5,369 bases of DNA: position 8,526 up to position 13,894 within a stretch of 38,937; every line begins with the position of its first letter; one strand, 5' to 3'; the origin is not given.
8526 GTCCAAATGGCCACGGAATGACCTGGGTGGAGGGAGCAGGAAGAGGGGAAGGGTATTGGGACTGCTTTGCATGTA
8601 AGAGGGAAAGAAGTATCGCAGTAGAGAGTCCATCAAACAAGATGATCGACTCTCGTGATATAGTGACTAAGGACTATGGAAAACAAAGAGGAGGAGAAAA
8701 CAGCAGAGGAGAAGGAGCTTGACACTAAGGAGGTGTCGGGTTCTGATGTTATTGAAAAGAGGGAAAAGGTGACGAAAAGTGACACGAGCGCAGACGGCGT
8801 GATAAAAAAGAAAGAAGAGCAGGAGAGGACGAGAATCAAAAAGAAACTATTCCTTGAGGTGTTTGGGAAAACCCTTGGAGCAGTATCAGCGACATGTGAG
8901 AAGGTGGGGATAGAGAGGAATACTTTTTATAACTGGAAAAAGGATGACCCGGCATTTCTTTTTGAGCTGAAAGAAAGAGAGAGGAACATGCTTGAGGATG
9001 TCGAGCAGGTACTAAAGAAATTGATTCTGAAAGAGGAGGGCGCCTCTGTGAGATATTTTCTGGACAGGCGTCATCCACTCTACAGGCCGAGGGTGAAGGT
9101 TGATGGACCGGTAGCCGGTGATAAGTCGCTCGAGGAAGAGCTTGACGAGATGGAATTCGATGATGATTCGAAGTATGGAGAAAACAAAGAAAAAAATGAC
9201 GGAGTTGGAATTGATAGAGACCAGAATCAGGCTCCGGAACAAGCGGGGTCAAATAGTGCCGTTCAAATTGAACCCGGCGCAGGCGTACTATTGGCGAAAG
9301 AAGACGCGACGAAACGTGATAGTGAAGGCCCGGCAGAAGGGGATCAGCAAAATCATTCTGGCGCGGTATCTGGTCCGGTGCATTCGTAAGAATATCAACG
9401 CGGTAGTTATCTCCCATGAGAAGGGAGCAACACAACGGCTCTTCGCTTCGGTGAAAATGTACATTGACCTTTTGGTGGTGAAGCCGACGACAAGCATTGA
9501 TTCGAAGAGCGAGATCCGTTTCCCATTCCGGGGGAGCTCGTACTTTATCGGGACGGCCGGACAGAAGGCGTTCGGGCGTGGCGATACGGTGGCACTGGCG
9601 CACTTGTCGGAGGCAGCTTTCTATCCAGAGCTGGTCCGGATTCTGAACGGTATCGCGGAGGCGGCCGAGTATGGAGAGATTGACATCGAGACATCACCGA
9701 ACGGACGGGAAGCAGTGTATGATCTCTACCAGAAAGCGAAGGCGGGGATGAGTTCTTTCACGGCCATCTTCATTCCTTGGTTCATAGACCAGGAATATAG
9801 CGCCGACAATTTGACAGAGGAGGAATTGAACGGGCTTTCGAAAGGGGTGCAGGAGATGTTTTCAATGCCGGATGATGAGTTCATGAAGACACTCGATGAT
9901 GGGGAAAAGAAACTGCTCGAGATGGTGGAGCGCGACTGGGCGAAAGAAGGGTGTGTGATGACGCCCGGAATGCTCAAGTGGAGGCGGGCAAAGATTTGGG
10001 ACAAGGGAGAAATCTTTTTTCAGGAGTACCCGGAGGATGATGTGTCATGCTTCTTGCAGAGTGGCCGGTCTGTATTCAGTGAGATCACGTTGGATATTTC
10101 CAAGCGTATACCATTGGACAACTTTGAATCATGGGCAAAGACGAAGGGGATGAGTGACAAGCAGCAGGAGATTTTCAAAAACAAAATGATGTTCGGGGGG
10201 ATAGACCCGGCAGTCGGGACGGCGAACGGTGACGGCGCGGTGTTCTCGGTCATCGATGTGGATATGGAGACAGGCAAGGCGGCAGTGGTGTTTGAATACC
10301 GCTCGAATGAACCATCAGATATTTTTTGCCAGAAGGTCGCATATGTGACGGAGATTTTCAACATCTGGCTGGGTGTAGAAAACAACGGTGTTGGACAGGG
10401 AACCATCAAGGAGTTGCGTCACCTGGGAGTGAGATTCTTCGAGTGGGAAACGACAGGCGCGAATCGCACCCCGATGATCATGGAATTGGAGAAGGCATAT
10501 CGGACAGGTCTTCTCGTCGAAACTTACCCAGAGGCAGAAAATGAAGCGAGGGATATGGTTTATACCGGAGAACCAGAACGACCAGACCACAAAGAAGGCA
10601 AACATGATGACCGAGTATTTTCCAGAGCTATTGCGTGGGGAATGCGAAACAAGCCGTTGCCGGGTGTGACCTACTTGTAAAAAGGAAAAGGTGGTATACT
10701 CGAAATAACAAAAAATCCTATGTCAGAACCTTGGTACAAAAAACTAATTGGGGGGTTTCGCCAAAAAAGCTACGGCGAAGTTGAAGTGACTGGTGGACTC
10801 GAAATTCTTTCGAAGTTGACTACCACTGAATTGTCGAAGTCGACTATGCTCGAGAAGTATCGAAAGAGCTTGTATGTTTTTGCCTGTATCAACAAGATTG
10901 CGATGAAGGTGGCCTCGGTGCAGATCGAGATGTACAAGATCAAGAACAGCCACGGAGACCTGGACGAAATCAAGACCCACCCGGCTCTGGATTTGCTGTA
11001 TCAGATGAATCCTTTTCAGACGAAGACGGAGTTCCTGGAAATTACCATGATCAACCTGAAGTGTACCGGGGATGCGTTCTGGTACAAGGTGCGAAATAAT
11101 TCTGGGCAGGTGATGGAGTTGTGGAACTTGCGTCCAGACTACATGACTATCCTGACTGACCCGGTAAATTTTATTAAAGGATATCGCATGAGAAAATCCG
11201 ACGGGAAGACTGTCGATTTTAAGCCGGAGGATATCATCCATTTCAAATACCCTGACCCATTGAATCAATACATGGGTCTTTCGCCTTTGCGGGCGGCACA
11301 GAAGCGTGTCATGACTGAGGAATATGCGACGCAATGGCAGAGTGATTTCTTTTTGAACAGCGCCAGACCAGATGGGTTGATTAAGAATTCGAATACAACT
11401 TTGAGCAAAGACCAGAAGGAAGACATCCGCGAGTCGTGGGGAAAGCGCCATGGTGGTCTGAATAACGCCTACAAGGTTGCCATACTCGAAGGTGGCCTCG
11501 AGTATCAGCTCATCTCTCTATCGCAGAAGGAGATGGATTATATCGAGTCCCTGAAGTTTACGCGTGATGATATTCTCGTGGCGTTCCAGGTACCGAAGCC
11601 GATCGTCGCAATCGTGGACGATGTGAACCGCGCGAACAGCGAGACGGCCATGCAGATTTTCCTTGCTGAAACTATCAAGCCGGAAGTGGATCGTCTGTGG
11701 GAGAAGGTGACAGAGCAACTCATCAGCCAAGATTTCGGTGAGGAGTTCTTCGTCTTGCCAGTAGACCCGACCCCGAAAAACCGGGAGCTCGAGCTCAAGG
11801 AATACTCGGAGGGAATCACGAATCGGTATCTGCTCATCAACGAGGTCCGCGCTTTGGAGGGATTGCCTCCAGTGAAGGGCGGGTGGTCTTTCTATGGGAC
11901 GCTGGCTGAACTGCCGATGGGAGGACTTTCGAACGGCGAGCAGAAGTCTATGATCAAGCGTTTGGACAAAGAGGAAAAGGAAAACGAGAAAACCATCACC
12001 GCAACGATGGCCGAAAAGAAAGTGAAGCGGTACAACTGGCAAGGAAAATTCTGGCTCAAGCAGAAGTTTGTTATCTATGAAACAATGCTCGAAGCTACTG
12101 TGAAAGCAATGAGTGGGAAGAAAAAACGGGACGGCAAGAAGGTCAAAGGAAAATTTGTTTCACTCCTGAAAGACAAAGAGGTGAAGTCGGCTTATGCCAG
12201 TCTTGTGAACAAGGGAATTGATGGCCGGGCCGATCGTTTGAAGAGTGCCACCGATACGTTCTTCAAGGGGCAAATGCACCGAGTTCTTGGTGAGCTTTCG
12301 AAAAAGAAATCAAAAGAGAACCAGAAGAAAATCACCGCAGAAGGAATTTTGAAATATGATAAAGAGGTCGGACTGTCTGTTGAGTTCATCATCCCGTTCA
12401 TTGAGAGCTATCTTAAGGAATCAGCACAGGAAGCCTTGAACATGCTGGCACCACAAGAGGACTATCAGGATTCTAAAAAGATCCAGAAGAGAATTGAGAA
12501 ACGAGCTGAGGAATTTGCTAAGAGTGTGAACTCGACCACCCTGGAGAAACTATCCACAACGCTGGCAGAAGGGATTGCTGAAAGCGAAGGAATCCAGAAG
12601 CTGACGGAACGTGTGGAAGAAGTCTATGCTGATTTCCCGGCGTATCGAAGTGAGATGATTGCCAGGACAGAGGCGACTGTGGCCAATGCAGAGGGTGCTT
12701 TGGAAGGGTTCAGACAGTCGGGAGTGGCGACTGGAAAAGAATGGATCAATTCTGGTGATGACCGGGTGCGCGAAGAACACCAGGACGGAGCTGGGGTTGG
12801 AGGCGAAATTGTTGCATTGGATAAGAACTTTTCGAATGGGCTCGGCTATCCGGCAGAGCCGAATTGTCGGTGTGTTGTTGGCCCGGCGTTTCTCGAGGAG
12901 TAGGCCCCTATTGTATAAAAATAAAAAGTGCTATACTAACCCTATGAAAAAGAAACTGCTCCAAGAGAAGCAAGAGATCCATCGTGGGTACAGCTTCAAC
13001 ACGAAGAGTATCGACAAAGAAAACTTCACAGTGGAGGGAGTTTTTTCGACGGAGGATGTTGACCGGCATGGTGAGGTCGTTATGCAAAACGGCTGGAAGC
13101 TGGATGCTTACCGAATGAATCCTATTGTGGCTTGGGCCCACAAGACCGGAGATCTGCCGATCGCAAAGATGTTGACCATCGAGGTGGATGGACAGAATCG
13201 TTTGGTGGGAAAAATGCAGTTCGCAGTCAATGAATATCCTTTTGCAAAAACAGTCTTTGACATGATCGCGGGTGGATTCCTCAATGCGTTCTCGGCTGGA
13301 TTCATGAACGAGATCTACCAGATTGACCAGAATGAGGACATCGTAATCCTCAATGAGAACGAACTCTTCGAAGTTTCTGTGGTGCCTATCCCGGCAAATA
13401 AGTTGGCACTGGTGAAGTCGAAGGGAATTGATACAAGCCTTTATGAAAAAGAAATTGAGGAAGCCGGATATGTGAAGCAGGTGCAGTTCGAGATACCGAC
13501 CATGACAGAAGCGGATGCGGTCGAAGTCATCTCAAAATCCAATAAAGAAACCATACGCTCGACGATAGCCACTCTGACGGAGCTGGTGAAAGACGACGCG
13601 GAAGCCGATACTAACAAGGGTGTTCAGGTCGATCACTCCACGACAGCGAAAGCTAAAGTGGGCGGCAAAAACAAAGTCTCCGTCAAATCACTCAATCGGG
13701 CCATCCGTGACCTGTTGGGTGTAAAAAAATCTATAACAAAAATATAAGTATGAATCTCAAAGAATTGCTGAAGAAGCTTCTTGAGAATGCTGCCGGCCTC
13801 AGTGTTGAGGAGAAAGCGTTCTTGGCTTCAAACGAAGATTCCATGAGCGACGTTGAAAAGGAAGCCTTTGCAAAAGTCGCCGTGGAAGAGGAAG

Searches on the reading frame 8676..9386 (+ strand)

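Call 78: search_protein_families(library=pfam, proteins=[window:8676-9386:+], max_evalue=0.001)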
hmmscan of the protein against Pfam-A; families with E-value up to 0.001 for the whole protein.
window:8676-9386:+ (237 aa): 1 family
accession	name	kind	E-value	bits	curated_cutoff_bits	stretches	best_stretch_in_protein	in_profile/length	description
PF13022.12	HTH_Tnp_1_2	-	1.7e-05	25.4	27.9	1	70-119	29-78/122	Helix-turn-helix of insertion element transposase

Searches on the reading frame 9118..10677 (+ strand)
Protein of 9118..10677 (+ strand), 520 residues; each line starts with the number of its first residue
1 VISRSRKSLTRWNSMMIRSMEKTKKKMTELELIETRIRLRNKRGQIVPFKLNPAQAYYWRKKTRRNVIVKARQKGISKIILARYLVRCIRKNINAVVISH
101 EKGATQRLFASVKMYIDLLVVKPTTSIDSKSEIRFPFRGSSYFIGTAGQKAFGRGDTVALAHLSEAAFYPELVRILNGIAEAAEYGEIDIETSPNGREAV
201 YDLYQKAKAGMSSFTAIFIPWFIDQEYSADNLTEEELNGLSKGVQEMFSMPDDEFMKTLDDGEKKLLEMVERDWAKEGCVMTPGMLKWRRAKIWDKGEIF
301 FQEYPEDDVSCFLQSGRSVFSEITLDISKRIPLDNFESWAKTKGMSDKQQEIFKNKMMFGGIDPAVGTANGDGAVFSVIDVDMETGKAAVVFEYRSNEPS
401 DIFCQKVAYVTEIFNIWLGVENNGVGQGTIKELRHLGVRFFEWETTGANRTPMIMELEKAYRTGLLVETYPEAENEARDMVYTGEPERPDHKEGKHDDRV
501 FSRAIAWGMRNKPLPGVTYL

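Call 5: search_protein_families(library=pfam, proteins=[window:9118-10677:+], max_evalue=0.01)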
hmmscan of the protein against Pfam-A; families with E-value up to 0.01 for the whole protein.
window:9118-10677:+ (520 aa): 0 families

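Call 6: search_protein_families(library=phrogs, proteins=[window:9118-10677:+], max_evalue=0.01)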
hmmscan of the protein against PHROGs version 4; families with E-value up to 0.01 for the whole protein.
window:9118-10677:+ (520 aa): 4 families
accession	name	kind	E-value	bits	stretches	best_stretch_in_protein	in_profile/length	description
phrog_2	-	head and packaging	2.7e-25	90.3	1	17-513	245-595/807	terminase large subunit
phrog_26724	-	unknown function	5.5e-12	46.6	1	37-174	21-161/192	-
phrog_5989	-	head and packaging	0.00025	21.3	1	51-243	142-324/347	terminase large subunit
phrog_5909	-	head and packaging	0.0024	18.1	1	312-466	68-216/285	terminase large subunit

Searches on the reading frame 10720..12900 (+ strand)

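Call 5: search_protein_families(library=pfam, proteins=[window:10720-12900:+], max_evalue=0.01)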
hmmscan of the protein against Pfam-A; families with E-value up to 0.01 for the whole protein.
window:10720-12900:+ (727 aa): 2 families
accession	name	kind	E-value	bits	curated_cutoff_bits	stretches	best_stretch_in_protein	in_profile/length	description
PF04860.17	Phage_portal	-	5.3e-74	249.7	39.1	1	53-381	3-321/321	Phage portal protein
PF04233.19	Phage_Mu_F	-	5.7e-12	46.8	29.6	1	610-720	2-111/112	Phage Mu protein F like protein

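Call 6: search_protein_families(library=phrogs, proteins=[window:10720-12900:+], max_evalue=0.01)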
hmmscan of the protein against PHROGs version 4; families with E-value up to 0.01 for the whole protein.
window:10720-12900:+ (727 aa): 18 families
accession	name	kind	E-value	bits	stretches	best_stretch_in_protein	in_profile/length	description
phrog_2662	-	head and packaging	2.5e-119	400.9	1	37-722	55-707/717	portal protein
phrog_12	-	head and packaging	4.7e-83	281.3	1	38-532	81-547/646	portal protein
phrog_2468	-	head and packaging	1.3e-32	114.5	1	478-724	23-273/303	head morphogenesis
phrog_5929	-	head and packaging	1.1e-24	88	1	207-419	8-221/228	portal protein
phrog_2271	-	head and packaging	8.3e-19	67.8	1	53-394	55-395/859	portal protein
phrog_6577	-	unknown function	2.1e-18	67.1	1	518-720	37-226/1066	-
phrog_595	-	head and packaging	4.9e-17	63.4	1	470-724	66-298/513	head maturation protease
phrog_3517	-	head and packaging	5.7e-13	49.9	1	624-723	218-328/371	head morphogenesis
phrog_68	-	head and packaging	2.3e-11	44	1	107-330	97-324/344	portal protein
phrog_859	-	head and packaging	5.8e-11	42.6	1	543-724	106-290/807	portal protein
phrog_324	-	head and packaging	5.7e-10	39.8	1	453-722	82-316/624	head morphogenesis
phrog_4728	-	head and packaging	7.3e-10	39.2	1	411-726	18-302/591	head morphogenesis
phrog_9232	-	head and packaging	3e-09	37.3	1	117-364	141-395/502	portal protein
phrog_15127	-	head and packaging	4.6e-09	36.3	1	585-704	104-221/602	head protein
phrog_21454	-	unknown function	2.8e-07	31.1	1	229-392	9-170/320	-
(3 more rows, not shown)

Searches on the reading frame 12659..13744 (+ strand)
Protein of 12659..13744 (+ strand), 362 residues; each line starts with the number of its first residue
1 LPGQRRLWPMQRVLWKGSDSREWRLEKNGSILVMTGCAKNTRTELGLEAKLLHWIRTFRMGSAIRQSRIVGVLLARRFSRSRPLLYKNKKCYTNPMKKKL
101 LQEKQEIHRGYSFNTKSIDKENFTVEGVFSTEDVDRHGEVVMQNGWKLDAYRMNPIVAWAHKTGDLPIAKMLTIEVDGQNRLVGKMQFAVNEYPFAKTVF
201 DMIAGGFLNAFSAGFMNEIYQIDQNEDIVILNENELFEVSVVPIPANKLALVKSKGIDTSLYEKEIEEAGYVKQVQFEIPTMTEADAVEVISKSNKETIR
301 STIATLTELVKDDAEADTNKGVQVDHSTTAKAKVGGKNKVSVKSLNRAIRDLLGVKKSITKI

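Call 5: search_protein_families(library=pfam, proteins=[window:12659-13744:+], max_evalue=0.01)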
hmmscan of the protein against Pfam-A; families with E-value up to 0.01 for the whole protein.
window:12659-13744:+ (362 aa): 1 family
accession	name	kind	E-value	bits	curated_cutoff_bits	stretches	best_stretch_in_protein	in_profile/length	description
PF04586.22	Peptidase_S78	-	3.5e-08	34.2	21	1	157-253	54-153/165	Caudovirus prohead serine protease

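Call 6: search_protein_families(library=phrogs, proteins=[window:12659-13744:+], max_evalue=0.01)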
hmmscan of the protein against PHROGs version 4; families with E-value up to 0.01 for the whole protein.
window:12659-13744:+ (362 aa): 9 families
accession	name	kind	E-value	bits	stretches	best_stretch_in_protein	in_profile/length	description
phrog_617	-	head and packaging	3e-22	80.3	1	103-313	5-205/626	major head protein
phrog_80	-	head and packaging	6.7e-20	72.8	1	89-297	200-400/607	head maturation protease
phrog_11321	-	unknown function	1.4e-15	58.6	1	128-266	6-149/327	-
phrog_3244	-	head and packaging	1.2e-08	36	1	144-320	62-225/326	head maturation protease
phrog_4523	-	head and packaging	5.2e-08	33.1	1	104-320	11-224/644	major head and protease protein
phrog_2263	-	head and packaging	4.7e-06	26.8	1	185-304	104-211/551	major head protein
phrog_9427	-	head and packaging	0.00059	20.1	1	106-254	12-167/453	head maturation protease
phrog_9644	-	head and packaging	0.00088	19.7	1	189-253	233-304/341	head maturation protease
phrog_36211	-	head and packaging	0.002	18.2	1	196-272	102-184/378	head maturation protease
